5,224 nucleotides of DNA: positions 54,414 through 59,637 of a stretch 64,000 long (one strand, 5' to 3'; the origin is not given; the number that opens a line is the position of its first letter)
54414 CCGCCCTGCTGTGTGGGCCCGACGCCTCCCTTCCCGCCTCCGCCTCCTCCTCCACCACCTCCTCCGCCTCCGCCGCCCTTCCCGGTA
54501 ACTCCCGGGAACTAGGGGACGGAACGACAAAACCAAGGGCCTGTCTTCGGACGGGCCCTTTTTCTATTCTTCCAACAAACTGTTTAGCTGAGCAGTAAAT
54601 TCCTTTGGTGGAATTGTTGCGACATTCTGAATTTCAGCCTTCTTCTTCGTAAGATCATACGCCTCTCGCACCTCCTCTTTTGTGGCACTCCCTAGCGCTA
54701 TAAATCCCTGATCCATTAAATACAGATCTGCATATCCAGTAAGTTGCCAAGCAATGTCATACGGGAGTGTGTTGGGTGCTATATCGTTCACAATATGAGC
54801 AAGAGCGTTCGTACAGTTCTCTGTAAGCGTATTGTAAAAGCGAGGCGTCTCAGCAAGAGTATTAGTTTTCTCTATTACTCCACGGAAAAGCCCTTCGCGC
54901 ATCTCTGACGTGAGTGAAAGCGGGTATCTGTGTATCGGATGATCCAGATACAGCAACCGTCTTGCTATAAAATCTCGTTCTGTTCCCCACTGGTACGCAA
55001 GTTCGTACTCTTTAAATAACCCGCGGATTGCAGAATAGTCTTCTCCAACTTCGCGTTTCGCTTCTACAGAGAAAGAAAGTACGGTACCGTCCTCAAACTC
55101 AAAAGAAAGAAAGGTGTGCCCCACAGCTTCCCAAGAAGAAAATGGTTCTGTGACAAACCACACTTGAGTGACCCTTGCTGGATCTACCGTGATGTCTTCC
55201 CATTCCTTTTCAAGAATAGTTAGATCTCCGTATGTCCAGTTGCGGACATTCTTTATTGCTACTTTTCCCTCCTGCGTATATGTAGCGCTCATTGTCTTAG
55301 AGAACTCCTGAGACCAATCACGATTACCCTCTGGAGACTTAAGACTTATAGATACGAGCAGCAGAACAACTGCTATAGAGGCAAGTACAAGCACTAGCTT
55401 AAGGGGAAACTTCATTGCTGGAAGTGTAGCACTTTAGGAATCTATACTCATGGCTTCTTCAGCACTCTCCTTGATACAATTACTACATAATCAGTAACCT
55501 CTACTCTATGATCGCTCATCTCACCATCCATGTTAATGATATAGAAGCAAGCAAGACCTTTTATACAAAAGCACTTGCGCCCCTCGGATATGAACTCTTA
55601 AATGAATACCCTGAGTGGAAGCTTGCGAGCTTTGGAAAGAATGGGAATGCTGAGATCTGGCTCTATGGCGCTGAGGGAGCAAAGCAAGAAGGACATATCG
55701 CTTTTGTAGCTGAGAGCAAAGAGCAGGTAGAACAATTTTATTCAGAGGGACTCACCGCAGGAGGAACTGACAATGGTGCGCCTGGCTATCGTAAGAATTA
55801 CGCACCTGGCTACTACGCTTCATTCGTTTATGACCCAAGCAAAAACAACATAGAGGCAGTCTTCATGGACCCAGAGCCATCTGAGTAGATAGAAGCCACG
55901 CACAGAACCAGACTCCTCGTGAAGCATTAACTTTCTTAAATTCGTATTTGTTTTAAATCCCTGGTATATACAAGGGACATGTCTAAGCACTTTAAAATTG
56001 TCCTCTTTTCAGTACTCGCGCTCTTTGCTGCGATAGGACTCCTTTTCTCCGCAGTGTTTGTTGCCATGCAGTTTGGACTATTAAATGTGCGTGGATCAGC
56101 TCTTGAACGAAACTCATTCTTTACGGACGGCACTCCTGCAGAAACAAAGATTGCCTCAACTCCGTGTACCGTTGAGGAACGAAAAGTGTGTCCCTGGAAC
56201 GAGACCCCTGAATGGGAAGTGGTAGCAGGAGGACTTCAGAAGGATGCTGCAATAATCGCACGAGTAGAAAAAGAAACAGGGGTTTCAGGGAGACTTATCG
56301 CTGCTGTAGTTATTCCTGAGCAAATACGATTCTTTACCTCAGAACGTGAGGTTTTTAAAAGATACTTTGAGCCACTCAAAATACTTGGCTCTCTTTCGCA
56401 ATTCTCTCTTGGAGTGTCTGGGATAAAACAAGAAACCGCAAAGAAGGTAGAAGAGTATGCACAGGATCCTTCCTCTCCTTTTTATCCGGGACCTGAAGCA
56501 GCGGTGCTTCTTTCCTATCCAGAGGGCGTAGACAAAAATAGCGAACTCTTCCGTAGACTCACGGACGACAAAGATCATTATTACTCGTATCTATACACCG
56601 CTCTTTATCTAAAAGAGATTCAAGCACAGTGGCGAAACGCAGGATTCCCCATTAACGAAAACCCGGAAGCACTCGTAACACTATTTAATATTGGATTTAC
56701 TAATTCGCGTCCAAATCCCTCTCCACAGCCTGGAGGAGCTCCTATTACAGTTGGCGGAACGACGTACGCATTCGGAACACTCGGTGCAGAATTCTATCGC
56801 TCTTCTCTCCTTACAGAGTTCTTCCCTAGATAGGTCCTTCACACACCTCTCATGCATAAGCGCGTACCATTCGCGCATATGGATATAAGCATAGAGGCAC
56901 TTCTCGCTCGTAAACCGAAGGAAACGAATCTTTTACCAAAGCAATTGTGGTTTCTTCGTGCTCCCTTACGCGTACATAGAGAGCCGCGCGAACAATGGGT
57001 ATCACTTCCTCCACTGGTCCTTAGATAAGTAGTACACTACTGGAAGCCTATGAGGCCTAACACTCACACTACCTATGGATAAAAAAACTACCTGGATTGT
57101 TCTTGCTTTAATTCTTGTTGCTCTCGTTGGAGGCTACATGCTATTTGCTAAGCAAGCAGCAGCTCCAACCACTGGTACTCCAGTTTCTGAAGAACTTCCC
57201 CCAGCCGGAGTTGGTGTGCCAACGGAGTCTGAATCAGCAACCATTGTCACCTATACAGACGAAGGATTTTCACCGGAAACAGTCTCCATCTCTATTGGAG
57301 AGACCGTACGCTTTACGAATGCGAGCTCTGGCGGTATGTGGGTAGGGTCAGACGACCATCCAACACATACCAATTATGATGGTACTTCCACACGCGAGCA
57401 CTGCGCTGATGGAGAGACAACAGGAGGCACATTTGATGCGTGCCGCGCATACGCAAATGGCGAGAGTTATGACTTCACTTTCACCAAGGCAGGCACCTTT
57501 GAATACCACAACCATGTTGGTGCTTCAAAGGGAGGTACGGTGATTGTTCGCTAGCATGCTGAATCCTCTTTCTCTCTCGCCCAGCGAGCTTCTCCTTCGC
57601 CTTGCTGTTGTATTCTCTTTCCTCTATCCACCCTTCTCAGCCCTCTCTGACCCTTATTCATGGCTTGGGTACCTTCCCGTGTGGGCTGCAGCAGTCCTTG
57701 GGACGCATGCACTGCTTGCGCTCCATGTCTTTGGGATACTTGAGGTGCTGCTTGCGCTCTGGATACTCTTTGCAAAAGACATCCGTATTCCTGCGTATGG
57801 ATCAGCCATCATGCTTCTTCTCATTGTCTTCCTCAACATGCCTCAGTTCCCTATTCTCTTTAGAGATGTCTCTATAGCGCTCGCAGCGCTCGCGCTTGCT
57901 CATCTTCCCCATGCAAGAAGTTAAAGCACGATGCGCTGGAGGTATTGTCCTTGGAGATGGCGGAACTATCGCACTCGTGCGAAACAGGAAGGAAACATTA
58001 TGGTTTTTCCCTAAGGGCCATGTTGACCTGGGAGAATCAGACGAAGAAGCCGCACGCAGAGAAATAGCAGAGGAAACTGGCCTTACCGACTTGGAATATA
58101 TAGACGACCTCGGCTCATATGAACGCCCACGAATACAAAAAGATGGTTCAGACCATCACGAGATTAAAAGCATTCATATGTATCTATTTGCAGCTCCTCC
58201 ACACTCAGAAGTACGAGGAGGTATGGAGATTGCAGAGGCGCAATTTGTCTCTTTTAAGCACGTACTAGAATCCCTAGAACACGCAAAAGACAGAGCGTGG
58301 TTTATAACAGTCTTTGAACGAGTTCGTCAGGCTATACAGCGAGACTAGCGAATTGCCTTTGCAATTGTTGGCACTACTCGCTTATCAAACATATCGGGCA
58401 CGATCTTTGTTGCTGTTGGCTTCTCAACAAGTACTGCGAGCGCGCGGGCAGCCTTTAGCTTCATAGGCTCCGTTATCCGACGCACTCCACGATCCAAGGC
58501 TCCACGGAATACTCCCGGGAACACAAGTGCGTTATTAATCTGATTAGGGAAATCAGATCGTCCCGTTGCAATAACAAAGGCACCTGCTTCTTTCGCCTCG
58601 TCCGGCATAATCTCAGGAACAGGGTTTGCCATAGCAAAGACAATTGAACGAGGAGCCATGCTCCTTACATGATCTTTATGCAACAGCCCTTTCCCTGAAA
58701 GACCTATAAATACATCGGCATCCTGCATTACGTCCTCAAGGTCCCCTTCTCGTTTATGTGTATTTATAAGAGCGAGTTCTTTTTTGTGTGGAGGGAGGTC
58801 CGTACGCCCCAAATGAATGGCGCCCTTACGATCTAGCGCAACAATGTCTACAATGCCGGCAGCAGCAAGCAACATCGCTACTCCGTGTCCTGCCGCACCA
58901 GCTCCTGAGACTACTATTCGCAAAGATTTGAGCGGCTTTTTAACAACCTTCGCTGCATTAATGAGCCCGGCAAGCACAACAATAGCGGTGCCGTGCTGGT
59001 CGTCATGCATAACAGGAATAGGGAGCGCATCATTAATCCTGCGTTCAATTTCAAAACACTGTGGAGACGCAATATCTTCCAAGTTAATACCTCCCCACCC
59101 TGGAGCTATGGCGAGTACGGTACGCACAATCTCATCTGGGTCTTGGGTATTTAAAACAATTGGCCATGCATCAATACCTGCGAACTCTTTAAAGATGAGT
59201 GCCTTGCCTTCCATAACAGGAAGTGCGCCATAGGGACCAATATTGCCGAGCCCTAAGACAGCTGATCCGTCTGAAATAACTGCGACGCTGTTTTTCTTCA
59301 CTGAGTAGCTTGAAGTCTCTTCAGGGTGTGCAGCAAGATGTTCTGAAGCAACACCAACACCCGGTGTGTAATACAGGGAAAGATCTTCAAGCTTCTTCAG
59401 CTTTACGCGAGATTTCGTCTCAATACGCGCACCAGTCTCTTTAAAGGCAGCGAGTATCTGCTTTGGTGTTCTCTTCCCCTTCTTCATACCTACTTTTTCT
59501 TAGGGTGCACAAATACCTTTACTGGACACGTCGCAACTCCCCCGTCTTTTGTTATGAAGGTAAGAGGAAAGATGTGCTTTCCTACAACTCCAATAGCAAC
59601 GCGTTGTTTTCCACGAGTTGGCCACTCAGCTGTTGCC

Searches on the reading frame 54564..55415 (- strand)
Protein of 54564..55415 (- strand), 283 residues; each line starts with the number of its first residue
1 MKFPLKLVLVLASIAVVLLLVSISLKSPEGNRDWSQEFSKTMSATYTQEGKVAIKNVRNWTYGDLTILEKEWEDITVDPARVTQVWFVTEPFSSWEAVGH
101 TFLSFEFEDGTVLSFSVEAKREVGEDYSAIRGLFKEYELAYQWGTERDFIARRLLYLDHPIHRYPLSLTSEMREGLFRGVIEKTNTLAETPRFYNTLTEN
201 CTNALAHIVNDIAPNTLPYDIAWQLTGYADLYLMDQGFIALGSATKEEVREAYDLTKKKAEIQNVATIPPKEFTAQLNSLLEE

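Call 49: search_protein_families(library=pfam, proteins=[window:54564-55415:-], max_evalue=0.0001)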
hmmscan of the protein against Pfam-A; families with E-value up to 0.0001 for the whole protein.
window:54564-55415:- (283 aa): 1 family
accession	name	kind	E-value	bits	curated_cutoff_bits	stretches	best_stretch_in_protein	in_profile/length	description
PF13387.12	Lnb_N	-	5.4e-35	121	22.2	1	70-219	3-166/175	Lnb N-terminal periplasmic domain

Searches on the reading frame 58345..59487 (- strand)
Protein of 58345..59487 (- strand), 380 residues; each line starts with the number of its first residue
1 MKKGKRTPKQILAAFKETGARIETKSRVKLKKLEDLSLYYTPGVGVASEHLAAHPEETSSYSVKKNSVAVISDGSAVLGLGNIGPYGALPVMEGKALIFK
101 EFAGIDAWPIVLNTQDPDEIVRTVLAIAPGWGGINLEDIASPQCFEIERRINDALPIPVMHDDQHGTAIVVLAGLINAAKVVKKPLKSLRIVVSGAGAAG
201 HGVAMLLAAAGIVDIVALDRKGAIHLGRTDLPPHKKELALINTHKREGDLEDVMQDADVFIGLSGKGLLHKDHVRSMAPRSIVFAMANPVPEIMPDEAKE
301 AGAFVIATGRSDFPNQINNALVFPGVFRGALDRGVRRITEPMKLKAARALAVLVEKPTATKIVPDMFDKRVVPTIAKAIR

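Call 49: search_protein_families(library=pfam, proteins=[window:58345-59487:-], max_evalue=0.0001)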
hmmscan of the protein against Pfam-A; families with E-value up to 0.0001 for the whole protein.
window:58345-59487:- (380 aa): 2 families
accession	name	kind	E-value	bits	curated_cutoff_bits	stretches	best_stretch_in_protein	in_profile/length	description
PF00390.24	malic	-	2.8e-26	92.9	23.1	1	21-150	3-180/182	Malic enzyme, N-terminal domain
PF03949.21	Malic_M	-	4e-26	92.3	23.5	1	166-367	3-240/258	Malic enzyme, NAD binding domain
